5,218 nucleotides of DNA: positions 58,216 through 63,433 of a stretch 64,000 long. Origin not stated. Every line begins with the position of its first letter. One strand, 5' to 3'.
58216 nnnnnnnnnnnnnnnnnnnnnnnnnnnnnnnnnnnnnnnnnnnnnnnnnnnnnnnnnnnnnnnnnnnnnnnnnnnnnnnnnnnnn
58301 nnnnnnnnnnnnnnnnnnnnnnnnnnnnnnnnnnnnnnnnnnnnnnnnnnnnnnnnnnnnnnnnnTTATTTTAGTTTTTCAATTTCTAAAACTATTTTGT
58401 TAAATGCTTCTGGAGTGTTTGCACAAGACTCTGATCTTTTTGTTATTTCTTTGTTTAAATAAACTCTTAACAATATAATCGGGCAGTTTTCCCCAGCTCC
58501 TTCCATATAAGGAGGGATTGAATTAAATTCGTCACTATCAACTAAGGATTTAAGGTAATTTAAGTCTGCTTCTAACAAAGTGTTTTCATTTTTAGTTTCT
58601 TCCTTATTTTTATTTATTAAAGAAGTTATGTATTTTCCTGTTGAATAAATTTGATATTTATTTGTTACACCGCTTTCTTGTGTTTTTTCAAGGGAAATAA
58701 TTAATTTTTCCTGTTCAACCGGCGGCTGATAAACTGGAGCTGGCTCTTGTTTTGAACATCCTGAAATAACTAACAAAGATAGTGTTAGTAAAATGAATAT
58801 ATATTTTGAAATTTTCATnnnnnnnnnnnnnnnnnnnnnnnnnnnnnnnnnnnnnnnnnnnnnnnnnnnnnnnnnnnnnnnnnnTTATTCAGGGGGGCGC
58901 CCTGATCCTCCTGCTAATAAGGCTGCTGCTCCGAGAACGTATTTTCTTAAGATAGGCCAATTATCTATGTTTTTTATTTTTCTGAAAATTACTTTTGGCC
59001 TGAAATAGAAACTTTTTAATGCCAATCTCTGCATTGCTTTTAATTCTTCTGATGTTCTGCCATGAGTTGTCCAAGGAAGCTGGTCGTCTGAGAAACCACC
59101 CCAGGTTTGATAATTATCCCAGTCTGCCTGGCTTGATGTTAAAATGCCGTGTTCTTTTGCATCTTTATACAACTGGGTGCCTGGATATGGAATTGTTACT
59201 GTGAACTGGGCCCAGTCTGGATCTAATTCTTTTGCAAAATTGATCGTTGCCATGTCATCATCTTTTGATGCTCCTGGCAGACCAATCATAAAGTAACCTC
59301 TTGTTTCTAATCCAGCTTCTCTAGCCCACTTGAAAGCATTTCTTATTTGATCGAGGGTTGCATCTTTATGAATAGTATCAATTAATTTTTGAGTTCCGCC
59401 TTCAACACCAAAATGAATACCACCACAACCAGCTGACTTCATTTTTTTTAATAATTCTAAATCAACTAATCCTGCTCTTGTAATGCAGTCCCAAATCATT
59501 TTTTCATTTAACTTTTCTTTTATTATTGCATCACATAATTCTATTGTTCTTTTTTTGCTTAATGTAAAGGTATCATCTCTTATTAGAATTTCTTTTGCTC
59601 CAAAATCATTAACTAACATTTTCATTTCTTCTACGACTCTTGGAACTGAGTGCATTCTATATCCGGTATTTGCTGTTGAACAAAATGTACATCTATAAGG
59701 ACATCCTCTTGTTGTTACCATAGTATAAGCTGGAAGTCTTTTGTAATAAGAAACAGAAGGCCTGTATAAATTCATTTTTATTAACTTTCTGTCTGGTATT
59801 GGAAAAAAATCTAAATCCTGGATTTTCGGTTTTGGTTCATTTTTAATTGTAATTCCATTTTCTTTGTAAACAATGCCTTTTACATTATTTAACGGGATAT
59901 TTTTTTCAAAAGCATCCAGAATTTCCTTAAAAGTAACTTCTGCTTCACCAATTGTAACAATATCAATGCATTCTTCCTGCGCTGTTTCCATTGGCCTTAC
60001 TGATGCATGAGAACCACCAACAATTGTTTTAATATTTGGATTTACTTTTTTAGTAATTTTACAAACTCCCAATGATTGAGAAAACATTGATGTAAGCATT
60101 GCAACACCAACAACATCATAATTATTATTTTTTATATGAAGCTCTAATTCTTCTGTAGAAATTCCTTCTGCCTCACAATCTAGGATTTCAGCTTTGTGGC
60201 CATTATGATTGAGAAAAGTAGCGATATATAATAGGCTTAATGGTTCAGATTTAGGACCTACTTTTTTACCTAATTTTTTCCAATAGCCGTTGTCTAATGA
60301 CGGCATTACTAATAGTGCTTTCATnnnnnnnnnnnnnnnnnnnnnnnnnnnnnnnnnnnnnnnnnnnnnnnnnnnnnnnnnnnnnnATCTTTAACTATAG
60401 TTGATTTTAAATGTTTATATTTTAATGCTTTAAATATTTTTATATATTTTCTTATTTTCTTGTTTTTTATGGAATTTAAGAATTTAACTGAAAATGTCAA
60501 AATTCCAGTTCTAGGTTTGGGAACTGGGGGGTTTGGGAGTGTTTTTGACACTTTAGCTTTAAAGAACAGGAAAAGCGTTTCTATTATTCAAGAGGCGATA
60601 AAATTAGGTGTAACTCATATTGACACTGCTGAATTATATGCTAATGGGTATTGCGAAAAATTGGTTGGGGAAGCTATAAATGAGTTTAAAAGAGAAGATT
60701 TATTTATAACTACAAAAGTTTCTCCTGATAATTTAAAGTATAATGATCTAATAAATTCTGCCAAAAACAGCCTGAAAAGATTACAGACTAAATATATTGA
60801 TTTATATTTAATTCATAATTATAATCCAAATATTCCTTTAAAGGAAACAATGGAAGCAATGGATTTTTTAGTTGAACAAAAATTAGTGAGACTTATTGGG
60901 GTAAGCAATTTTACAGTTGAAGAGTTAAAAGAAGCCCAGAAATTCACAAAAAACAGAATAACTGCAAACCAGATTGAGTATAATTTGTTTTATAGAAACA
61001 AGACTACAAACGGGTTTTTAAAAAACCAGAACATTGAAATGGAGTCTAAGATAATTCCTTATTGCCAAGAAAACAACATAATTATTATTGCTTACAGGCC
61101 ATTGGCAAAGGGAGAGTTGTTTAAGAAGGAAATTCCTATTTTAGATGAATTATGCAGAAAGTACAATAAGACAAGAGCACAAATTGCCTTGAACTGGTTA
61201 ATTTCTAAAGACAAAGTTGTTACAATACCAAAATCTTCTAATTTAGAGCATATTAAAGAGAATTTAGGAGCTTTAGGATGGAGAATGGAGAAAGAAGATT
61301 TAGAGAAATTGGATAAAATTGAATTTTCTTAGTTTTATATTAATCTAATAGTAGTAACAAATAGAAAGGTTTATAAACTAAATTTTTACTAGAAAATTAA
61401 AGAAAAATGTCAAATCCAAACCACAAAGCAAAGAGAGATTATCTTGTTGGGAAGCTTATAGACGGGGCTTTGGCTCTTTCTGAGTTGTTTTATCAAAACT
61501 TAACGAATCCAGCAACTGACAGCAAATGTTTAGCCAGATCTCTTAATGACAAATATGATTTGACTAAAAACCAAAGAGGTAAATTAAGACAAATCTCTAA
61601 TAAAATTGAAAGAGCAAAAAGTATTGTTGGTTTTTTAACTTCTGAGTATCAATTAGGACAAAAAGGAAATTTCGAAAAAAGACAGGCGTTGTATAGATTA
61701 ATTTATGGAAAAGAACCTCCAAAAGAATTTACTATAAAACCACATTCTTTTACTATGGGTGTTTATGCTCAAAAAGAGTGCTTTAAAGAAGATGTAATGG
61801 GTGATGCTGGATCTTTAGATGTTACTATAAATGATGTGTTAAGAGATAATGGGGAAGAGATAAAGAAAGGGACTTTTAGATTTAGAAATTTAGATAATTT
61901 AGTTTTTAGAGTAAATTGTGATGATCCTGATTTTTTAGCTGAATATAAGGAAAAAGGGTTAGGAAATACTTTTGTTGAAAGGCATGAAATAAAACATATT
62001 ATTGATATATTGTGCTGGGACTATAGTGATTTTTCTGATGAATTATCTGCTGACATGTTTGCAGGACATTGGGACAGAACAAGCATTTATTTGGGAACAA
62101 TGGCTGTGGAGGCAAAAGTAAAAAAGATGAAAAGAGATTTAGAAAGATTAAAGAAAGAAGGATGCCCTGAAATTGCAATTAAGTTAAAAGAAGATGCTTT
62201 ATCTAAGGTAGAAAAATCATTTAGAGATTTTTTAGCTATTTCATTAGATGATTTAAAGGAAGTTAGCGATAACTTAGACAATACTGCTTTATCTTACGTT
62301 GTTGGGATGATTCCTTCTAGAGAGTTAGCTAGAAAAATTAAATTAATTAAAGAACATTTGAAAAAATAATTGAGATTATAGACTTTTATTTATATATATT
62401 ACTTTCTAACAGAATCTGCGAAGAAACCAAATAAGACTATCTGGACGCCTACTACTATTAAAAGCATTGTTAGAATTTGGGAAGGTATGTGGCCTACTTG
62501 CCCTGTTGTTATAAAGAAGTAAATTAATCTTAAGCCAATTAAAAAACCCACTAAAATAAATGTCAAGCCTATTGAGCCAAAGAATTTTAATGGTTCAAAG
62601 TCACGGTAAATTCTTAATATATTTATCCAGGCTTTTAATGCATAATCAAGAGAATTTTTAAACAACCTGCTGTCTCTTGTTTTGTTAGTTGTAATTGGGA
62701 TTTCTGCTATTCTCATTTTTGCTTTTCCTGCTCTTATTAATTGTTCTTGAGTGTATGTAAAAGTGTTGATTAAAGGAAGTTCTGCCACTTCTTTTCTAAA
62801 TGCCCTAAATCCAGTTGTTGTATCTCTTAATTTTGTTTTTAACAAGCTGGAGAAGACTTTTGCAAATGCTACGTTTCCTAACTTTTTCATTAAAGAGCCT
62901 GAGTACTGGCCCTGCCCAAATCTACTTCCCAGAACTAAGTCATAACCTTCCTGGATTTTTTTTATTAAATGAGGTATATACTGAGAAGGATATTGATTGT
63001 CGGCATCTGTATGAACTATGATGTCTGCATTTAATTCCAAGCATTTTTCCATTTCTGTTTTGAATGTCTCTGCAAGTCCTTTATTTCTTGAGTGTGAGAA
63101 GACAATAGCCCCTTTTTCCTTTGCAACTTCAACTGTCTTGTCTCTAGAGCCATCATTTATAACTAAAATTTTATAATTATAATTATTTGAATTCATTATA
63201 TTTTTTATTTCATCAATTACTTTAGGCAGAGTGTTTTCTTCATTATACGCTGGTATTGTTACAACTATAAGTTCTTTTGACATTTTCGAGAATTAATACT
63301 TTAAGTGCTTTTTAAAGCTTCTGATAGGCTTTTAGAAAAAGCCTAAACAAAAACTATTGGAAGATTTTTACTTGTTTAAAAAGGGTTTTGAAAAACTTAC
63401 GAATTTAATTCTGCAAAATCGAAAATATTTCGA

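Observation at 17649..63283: Glycan-biosynthesis island of about 45 kb with eight radical SAM enzymes, five of them B12-dependent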

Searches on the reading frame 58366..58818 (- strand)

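Call 7: search_protein_families(library=pfam, proteins=[window:58366-58818:-], max_evalue=0.01)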
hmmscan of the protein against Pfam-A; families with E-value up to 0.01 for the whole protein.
window:58366-58818:- (150 aa): 1 family
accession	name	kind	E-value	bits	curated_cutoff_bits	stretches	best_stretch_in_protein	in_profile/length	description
PF20717.2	DUF6829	-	0.001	18.3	27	1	16-102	321-405/408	Family of unknown function (DUF6829)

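Call 41: search_protein_families(library=pfam, proteins=[window:58366-58818:-], max_evalue=1)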
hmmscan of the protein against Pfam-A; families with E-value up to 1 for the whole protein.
window:58366-58818:- (150 aa): 3 families
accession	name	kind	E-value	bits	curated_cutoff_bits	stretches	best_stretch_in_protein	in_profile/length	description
PF20717.2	DUF6829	-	0.001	18.3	27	1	16-102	321-405/408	Family of unknown function (DUF6829)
PF20033.5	DUF6438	-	0.028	15.1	30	1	54-149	18-115/116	Domain of unknown function (DUF6438)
PF23793.1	LysC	-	0.11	12.9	27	1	17-54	2-39/69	Rz1-like lysis system protein LysC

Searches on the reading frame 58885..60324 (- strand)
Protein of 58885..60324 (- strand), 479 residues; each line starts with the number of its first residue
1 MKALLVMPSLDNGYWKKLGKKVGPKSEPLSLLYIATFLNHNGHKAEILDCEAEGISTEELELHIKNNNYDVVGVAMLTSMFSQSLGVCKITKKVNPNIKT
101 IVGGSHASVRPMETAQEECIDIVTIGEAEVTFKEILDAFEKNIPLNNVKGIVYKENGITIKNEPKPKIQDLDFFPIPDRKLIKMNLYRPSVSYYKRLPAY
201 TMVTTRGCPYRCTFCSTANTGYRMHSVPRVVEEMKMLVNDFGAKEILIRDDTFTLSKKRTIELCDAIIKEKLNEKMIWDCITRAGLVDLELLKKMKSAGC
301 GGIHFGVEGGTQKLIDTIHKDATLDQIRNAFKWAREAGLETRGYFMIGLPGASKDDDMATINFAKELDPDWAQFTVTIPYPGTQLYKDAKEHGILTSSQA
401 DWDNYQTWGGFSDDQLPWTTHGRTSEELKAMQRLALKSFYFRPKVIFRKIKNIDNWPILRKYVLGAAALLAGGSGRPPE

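Call 4: search_protein_families(library=pfam, proteins=[window:58885-60324:-], max_evalue=0.01)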
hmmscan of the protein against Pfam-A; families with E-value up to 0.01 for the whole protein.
window:58885-60324:- (479 aa): 2 families
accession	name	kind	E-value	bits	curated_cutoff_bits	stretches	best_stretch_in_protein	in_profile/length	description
PF04055.27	Radical_SAM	-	2.1e-23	83.7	29.5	1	202-363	1-165/166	Radical SAM superfamily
PF02310.24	B12-binding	-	5.1e-21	75.2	32.1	1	18-135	4-120/121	B12 binding domain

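Call 9: search_protein_families(library=ncbifam, proteins=[window:58885-60324:-], max_evalue=0.001)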
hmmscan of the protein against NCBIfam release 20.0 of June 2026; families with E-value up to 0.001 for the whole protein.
window:58885-60324:- (479 aa): 31 families (the best 25 are shown)
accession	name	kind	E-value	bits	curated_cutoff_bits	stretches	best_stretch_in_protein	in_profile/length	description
TIGR03471.1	HpnJ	equivalog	1.1e-64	219.1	577.6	1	45-457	47-451/472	hopanoid biosynthesis associated radical SAM protein HpnJ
TIGR02026.1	BchE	equivalog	7e-54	183.5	481.35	1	17-406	11-402/497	magnesium-protoporphyrin IX monomethyl ester anaerobic oxidative cyclase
NF050148.1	rSAM_ApyD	equivalog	5.2e-49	167.2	750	1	63-391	69-395/645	RiPP biosynthesis radical SAM protein ApyD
TIGR04479.1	bcpD_PhpK_rSAM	subfamily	3.3e-40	137.9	600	1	30-394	74-436/504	PhpK family radical SAM P-methyltransferase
NF038361.1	rSAM_Sden_1168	equivalog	2.3e-39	135.4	575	1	2-398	64-482/560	Sden_1168 family B12-binding radical SAM P-methyltransferase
NF033070.1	rSAM_AprD4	equivalog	8.3e-35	120.5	500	1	28-406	42-407/456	AprD4 family radical SAM diol-dehydratase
TIGR04072.2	rSAM_ladder_B12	equivalog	3e-32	111.8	360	1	28-399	18-382/443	lipid biosynthesis B12-binding/radical SAM protein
TIGR04014.1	B12_SAM_MJ_0865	equivalog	4.5e-32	111.4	360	1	64-388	34-357/434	methyl-coenzyme M reductase glutamine C-methyltransferase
TIGR03975.1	rSAM_ocin_1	subfamily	1.7e-30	106.1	281.85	1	59-357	119-420/606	RiPP maturation radical SAM C-methyltransferase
TIGR04013.1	B12_SAM_MJ_1487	hypoth_equivalog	3.3e-30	105.2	251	2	57-239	32-194/382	TIGR04013 family B12-binding domain/radical SAM domain-containing protein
TIGR04385.1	B12_rSAM_cofa1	equivalog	1.3e-29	103.7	450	1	28-355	20-352/438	B12 lower ligand biosynthesis radical SAM protein BzaD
TIGR04367.1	HpnR_B12_rSAM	equivalog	2.7e-28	98.7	650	1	23-388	17-372/490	hopanoid C-3 methylase HpnR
NF033712.0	B12_rSAM_KedN5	subfamily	3.7e-25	88.2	700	1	62-403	56-404/624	KedN5 family methylcobalamin-dependent radical SAM C-methyltransferase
TIGR04190.1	B12_SAM_Ta0216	equivalog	4.1e-23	81.8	500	1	28-368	37-395/554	TIGR04190 family B12-binding domain/radical SAM domain protein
TIGR04295.1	B12_rSAM_oligo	hypoth_equivalog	1.4e-22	80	400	1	28-388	25-383/422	TIGR04295 family B12-binding domain-containing radical SAM protein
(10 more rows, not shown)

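Call 48: search_solved_structures(query=window:58885-60324:-, max_evalue=0.001)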
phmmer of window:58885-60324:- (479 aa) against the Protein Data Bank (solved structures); distinct sequences matched with E-value up to 0.001: 14.
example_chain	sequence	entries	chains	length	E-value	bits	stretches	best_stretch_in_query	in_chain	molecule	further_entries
6fd2_B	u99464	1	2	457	2.5e-26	95.5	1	150-403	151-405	Putative apramycin biosynthetic oxidoreductase 4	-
9ccb_A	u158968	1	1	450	3.3e-14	55.6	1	101-390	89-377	Radical SAM core domain-containing protein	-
7kdx_A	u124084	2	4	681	2.6e-09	39.4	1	70-266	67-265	Methyltransferase TokK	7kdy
3ciw_A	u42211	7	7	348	3.9e-08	35.6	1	207-396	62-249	FeFe-Hydrogenase maturase | [FeFe] hydrogenase maturase subunit HydE | Biotin synthetase, putative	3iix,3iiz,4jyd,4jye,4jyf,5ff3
5fep_A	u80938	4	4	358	4.1e-08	35.5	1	207-396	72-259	[FeFe] hydrogenase maturase subunit HydE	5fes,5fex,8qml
7o1p_A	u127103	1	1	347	5.9e-08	34.9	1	207-396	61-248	[FeFe] hydrogenase maturase subunit HydE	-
3cix_A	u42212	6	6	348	5.9e-08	34.9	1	207-396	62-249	FeFe-Hydrogenase maturase | [FeFe] hydrogenase maturase subunit HydE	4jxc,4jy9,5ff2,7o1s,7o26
7o1o_A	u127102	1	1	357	6.3e-08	34.9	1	207-396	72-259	[FeFe] hydrogenase maturase subunit HydE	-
8qmk_A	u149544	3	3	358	6.3e-08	34.9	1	207-396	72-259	[FeFe] hydrogenase maturase subunit HydE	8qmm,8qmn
5few_A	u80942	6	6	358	6.3e-08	34.8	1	207-396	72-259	[FeFe] hydrogenase maturase subunit HydE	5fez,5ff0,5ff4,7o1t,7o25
9n1b_A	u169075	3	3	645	6.4e-08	34.8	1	96-266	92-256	Radical SAM protein | Radical SAM enzyme CysS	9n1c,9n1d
4jy8_A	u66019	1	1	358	6.4e-08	34.8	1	207-396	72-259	FEFE-HYDROGENASE MATURASE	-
6wte_A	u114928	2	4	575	1.5e-06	30.3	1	189-377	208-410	B12-binding domain-containing protein | Tryptophan-C2-methyltransferase containing B12-binding domain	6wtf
5ul2_A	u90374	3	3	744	2.2e-06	29.8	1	95-346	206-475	OxsB protein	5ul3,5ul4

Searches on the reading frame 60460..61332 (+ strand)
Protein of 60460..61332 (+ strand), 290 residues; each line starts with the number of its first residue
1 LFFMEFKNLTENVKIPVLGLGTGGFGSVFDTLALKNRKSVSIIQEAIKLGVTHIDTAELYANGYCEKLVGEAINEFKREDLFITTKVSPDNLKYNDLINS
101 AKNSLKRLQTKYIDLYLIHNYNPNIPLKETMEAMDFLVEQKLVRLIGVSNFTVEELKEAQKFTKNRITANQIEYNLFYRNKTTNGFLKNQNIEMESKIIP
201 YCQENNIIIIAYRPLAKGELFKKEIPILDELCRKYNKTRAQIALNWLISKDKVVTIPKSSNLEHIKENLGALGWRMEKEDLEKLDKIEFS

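Call 7: search_protein_families(library=pfam, proteins=[window:60460-61332:+], max_evalue=0.01)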
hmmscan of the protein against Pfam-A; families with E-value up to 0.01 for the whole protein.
window:60460-61332:+ (290 aa): 2 families
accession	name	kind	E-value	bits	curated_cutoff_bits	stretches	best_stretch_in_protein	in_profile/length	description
PF00248.27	Aldo_ket_red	-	8.6e-62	209.3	24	1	18-287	2-289/291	Aldo/keto reductase family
PF20441.4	TerL_nuclease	-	0.0021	17.7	24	1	47-144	137-234/286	Terminase large subunit, endonuclease domain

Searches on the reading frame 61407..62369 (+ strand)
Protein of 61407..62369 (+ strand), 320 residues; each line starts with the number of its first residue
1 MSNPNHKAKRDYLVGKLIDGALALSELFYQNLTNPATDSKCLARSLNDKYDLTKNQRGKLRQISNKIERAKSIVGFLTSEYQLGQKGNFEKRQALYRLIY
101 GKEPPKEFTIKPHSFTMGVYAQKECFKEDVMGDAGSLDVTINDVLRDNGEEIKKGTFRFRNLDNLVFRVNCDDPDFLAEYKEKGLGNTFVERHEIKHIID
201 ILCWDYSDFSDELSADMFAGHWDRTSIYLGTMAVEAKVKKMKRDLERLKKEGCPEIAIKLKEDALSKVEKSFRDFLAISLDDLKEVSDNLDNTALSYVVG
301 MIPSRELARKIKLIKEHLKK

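Call 7: search_protein_families(library=pfam, proteins=[window:61407-62369:+], max_evalue=0.01)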
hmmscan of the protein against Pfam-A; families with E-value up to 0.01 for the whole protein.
window:61407-62369:+ (320 aa): 1 family
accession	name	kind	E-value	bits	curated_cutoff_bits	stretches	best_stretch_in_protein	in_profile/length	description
PF11285.13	DUF3086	-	0.0052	16.4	24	0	233-304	14-83/277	Protein of unknown function (DUF3086)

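Call 26: search_protein_families(library=ncbifam, proteins=[window:61407-62369:+], max_evalue=0.001)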
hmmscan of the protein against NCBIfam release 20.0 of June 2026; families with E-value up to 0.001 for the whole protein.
window:61407-62369:+ (320 aa): 0 families

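Call 41: search_protein_families(library=pfam, proteins=[window:61407-62369:+], max_evalue=1)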
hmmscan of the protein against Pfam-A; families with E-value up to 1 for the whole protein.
window:61407-62369:+ (320 aa): 2 families
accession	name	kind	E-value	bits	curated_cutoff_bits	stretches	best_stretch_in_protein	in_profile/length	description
PF11285.13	DUF3086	-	0.0052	16.4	24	1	233-304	14-83/277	Protein of unknown function (DUF3086)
PF03449.20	GreA_GreB_N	-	0.8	10.4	24.5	0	236-262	6-32/71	Transcription elongation factor, N-terminal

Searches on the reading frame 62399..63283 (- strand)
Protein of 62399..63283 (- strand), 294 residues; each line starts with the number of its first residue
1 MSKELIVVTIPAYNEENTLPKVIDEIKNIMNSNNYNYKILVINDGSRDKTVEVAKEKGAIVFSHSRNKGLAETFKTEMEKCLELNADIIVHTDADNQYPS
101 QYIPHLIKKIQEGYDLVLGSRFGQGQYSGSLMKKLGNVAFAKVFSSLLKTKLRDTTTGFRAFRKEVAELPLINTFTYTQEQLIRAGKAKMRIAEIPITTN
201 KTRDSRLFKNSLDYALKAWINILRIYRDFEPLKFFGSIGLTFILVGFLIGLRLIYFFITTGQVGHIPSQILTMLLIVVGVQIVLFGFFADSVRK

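Call 7: search_protein_families(library=pfam, proteins=[window:62399-63283:-], max_evalue=0.01)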
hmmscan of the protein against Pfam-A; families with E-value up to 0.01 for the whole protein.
window:62399-63283:- (294 aa): 4 families
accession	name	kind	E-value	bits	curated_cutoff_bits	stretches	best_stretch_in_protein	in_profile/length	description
PF00535.33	Glycos_transf_2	-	6.9e-26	91.6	23.3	1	8-167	2-164/168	Glycosyl transferase family 2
PF13641.12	Glyco_tranf_2_3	-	9.1e-05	23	27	1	6-141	3-141/230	Glycosyltransferase like family 2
PF13704.12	Glyco_tranf_2_4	-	0.0017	19.2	27.5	1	14-96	2-82/98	Glycosyl transferase family 2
PF13506.12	Glyco_transf_21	-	0.0096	15.8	21.7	0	80-157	25-103/174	Glycosyl transferase family 21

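Call 24: search_solved_structures(query=window:62399-63283:-, max_evalue=0.001)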
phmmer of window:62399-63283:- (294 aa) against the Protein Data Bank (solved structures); distinct sequences matched with E-value up to 0.001: 9.
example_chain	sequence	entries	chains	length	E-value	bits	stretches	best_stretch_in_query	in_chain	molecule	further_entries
5mlz_A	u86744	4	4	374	4.5e-21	78.8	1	6-261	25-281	Dolichol monophosphate mannose synthase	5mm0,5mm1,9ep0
9hwj_A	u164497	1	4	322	5.4e-16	62.1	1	6-290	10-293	Undecaprenyl-phosphate 4-deoxy-4-formamido-L-arabinose transferase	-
9bhc_C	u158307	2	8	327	2.8e-14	56.5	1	6-290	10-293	Undecaprenyl-phosphate 4-deoxy-4-formamido-L-arabinose transferase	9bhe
8vxh_A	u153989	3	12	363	4e-14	55.9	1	6-290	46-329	Undecaprenyl-phosphate 4-deoxy-4-formamido-L-arabinose transferase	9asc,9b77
5eke_A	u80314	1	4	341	2.2e-12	50.2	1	7-286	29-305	Uncharacterized glycosyltransferase sll0501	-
5ekp_C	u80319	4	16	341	3.5e-12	49.6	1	7-168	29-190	Uncharacterized glycosyltransferase sll0501 | Glycosyltransferase sll0501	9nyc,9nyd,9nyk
9nye_A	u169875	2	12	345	3.7e-12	49.5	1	7-168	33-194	Glycosyltransferase sll0501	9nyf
6p61_A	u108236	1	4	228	2.6e-06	30.4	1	6-109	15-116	Glycosyltransferase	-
5hea_A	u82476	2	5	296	0.00032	23.5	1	4-116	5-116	Putative glycosyltransferase (GalT1)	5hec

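Call 26: search_protein_families(library=ncbifam, proteins=[window:62399-63283:-], max_evalue=0.001)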
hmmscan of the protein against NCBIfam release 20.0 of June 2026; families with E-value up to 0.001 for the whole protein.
window:62399-63283:- (294 aa): 15 families
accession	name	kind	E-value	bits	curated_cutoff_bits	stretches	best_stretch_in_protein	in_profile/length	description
TIGR04182.1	glyco_TIGR04182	equivalog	1.1e-42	146.5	325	1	7-292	3-282/293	S-layer glycoprotein N-glycosyltransferase AglJ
NF041391.1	DPhHxTase_Halo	equivalog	1.1e-31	109.4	375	1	12-201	3-185/213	dolichyl-phosphate hexose transferase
NF047588.1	GlcsyltransPgfSStrep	equivalog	4.3e-22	78.7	500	1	6-290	3-285/308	glycosyltransferase PgfS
NF007986.1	PRK10714.1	equivalog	5.3e-22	78.2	529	1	6-290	8-291/316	undecaprenyl-phosphate 4-deoxy-4-formamido-L-arabinose transferase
NF058614.1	PPMAGASynPpgS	equivalog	9.1e-21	74.3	370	1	8-205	4-202/226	polyprenyl-phospho-N-acetylgalactosaminyl synthase PpgS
NF010496.0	PRK13915.1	equivalog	1.2e-12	47.5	262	1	5-108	32-140/307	glucosyl-3-phosphoglycerate synthase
TIGR03937.1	PgaC_IcaA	equivalog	3.2e-10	39.6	422.3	1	4-112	45-152/407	poly-beta-1,6-N-acetyl-D-glucosamine synthase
NF038302.1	EPS_HpsE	equivalog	1.9e-08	33.7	300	1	7-56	4-53/307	hormogonium polysaccharide biosynthesis glycosyltransferase HpsE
TIGR04283.1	glyco_like_mftF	equivalog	2.5e-08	33.8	182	1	7-107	2-94/221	TIGR04283 family arsenosugar biosynthesis glycosyltransferase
NF041865.1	EpsU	equivalog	1.1e-06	27.9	700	1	8-139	43-175/394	exopolysaccharide biosynthesis GT2 family glycosyltransferase EpsU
NF041875.1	EPS_EpsD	equivalog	2.6e-05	23.8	370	1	8-119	3-114/325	exopolysaccharide biosynthesis glycosyltransferase EpsD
NF007482.0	PRK10073.1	equivalog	7e-05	22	423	1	3-56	5-55/334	glycosyltransferase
NF050050.1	ProtGlycPglI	equivalog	0.00017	21.1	500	1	6-121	4-119/306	GalNAc(5)-diNAcBac-PP-undecaprenol beta-1,3-glucosyltransferase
TIGR01556.1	rhamnosyltran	subfamily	0.00023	20.4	200.55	1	34-113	19-101/281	rhamnosyltransferase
TIGR03469.1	HpnB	hypoth_equivalog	0.00088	18.4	379.25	0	6-112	46-162/386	hopene-associated glycosyltransferase HpnB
